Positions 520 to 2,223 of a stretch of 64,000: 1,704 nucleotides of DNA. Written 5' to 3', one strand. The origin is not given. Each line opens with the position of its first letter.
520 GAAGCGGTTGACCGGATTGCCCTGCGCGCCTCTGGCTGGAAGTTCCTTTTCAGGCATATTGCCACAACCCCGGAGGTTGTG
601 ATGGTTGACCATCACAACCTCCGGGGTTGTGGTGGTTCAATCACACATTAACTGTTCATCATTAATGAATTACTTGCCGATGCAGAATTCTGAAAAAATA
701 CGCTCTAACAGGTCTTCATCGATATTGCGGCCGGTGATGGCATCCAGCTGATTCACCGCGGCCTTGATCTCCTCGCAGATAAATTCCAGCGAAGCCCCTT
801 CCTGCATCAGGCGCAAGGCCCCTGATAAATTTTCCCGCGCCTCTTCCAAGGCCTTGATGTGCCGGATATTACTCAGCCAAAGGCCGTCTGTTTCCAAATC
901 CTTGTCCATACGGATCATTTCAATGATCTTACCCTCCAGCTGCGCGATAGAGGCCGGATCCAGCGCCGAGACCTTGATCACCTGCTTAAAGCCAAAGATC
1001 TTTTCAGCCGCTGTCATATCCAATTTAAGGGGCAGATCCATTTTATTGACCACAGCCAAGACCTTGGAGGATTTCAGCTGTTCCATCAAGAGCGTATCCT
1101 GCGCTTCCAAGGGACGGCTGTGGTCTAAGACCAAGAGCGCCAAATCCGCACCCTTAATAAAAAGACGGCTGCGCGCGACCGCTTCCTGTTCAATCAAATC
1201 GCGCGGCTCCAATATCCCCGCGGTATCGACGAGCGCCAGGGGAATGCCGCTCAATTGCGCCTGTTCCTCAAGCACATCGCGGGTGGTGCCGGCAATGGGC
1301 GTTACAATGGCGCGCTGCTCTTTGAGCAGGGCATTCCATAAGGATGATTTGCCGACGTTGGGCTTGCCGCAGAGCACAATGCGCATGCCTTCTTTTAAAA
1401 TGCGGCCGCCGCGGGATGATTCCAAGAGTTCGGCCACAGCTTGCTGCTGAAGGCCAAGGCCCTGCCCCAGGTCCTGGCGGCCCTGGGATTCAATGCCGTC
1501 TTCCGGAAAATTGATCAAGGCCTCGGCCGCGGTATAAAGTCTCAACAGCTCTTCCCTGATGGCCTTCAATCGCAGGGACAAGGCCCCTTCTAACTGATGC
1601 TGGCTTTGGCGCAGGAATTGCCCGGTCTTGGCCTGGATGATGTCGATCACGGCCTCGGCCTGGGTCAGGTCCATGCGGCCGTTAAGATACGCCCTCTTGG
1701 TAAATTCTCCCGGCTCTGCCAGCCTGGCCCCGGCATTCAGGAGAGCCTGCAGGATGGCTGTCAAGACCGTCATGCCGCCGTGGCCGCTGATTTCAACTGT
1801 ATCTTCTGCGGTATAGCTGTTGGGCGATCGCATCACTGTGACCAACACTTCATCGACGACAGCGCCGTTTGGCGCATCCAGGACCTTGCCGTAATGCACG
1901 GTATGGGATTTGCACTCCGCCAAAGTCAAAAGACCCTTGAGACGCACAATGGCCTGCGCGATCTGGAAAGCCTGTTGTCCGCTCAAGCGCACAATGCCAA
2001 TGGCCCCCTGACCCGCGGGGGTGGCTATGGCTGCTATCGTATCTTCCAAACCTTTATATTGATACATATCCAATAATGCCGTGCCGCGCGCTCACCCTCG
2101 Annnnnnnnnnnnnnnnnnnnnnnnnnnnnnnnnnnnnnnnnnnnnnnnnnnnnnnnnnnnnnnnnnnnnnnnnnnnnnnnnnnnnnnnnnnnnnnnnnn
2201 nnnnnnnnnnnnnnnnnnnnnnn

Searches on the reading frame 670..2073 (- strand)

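Call 95: search_protein_families(library=pfam, proteins=[window:670-2073:-], max_evalue=0.00001)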
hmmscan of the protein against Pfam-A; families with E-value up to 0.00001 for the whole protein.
window:670-2073:- (467 aa): 5 families
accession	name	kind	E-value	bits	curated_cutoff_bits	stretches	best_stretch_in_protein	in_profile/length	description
PF12631.12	MnmE_helical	-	2.1e-49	169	40.1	1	136-464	1-211/211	MnmE helical domain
PF10396.14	TrmE_N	-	4.9e-43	146.5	29.8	1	12-133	1-117/117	GTP-binding protein TrmE N-terminus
PF01926.29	MMR_HSR1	-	9.2e-24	84.2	21.9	1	231-344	1-113/113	50S ribosome-binding GTPase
PF02421.24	FeoB_N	-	2.2e-12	47.2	27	1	231-381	2-154/156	Ferrous iron transport protein B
PF04548.22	AIG1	-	1.1e-06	28.6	27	1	231-335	2-109/212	AIG1 family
